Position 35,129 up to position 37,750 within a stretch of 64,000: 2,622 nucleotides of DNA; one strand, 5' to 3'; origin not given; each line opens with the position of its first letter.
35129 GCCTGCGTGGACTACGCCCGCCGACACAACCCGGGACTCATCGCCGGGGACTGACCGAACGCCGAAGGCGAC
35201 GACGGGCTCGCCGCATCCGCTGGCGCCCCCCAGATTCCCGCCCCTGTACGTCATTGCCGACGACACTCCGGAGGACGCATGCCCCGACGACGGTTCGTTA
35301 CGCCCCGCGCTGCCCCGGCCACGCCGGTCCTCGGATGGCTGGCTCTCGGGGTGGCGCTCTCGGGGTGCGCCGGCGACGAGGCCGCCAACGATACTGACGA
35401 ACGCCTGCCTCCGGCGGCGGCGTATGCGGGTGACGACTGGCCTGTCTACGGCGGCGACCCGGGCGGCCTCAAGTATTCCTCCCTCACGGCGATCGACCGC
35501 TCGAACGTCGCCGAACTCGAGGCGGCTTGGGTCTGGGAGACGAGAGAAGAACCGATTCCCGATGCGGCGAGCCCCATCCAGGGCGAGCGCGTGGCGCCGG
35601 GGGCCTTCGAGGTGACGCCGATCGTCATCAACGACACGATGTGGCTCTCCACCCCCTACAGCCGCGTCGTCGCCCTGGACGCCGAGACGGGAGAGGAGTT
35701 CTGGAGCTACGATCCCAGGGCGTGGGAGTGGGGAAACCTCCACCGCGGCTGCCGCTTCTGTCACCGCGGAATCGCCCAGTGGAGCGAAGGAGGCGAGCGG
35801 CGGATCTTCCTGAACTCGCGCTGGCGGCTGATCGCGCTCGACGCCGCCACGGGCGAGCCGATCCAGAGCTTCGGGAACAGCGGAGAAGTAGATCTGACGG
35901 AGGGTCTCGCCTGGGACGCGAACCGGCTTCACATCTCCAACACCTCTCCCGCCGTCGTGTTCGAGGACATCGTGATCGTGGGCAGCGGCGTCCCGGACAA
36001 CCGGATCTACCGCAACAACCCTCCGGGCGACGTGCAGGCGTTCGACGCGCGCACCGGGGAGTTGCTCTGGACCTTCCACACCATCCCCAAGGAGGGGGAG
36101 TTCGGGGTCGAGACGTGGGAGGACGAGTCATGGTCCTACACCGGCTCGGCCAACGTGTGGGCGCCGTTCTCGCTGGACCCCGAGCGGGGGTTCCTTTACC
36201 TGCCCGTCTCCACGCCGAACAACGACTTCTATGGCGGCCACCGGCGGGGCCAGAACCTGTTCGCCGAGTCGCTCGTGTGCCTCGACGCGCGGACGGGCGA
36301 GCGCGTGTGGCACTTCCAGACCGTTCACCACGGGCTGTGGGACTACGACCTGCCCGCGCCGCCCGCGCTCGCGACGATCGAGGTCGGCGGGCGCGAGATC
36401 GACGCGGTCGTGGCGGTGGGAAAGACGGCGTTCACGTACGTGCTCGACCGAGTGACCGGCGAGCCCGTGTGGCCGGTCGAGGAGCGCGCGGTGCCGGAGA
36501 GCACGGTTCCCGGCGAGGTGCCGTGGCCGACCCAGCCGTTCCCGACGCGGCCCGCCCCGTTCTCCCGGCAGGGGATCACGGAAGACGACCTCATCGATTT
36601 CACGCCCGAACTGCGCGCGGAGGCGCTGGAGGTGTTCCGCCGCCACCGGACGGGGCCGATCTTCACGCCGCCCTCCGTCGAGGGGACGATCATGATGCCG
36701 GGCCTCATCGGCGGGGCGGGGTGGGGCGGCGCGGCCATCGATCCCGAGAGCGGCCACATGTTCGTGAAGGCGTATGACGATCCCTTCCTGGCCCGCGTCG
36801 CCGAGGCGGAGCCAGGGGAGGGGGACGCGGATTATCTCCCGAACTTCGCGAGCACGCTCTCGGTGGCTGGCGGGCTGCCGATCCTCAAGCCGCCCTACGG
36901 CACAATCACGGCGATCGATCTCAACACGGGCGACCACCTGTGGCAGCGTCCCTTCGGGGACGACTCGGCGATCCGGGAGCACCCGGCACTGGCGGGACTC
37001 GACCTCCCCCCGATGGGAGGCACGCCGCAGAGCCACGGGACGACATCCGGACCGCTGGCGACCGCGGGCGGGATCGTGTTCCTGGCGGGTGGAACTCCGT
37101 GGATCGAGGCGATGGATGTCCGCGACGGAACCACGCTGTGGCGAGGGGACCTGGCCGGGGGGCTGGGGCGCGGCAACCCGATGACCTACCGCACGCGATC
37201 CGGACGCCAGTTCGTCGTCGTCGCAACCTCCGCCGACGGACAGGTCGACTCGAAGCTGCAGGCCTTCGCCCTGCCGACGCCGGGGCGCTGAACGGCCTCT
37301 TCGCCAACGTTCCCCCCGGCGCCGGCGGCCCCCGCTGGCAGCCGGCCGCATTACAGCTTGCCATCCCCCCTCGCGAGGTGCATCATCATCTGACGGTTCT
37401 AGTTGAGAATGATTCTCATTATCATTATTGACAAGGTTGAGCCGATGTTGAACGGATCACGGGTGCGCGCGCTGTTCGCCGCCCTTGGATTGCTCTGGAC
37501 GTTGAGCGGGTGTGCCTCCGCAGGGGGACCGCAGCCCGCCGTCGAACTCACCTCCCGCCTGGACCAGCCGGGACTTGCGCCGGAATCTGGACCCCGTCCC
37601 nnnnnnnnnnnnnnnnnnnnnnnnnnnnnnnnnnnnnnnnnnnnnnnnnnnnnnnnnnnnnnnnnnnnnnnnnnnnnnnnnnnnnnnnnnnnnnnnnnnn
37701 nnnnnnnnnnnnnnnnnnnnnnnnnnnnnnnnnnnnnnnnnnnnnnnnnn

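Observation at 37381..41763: Fur-box-controlled uptake locus: CbiX-type chelatase lipoprotein, HmuY-like lipoprotein, TonB-dependent receptor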

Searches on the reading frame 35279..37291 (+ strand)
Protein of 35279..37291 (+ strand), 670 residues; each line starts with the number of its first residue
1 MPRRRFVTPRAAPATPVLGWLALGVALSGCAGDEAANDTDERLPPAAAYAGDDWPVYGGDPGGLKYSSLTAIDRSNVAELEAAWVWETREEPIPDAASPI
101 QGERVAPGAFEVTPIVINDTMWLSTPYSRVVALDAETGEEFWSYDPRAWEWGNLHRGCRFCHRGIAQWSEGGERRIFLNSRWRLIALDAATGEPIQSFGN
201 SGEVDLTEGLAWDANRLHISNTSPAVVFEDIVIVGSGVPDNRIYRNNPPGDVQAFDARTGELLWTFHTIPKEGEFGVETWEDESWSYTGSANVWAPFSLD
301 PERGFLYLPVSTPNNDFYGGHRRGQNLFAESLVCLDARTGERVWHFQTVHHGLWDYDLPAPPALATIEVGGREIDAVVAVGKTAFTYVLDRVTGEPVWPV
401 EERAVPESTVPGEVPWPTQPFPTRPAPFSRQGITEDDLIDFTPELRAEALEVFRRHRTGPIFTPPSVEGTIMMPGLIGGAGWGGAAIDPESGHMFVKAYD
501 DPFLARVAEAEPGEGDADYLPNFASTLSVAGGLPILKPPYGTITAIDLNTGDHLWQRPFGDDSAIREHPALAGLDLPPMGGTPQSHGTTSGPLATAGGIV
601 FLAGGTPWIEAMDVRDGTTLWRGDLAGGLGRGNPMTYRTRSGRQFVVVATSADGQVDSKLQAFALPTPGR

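Call 3: search_protein_families(library=pfam, proteins=[window:35279-37291:+], max_evalue=0.01)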
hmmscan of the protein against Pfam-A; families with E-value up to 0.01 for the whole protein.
window:35279-37291:+ (670 aa): 2 families
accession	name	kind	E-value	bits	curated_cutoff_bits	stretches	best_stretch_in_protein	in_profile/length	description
PF01011.28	PQQ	-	1.4e-194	648.6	26.7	1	54-646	1-595/595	Glucose/ethanol/alcohol dehydrogenase, beta-propeller domain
PF13360.13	PQQ_2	-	4.7e-19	69.4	27.6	2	118-265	33-143/233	Outer membrane protein assembly factor BamB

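Call 4: search_protein_families(library=ncbifam, proteins=[window:35279-37291:+], max_evalue=0.01)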
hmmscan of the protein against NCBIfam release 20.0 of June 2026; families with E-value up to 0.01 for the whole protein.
window:35279-37291:+ (670 aa): 6 families
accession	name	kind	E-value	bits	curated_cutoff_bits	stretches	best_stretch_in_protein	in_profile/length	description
TIGR03074.1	PQQ_membr_DH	subfamily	7.3e-130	434.2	832.65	1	42-659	145-772/783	membrane-bound PQQ-dependent dehydrogenase, glucose/quinate/shikimate family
TIGR03075.1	PQQ_enz_alc_DH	subfamily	3.2e-64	217.4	480.05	2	48-395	15-337/530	PQQ-dependent dehydrogenase, methanol/ethanol family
TIGR04528.1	acido_non_PQQ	subfamily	1.3e-60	205.6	650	2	51-397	3-310/493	acido-empty-quinoprotein group A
TIGR03300.1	assembly_YfgL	equivalog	2e-12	46.5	285.2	1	540-627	74-135/377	outer membrane protein assembly factor BamB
NF008351.0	PRK11138.1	equivalog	8.5e-11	41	423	0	540-628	78-151/394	outer membrane protein assembly factor BamB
NF041516.1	PA2928_fam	subfamily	0.0001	21.8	70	0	543-561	71-89/376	PA2928 family protein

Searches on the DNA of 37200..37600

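Call 40: search_rna_families(source=window, start=37200, end=37600, threshold=evalue, max_evalue=1)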
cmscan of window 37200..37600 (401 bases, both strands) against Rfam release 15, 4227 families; matches with E-value up to 1: 0.
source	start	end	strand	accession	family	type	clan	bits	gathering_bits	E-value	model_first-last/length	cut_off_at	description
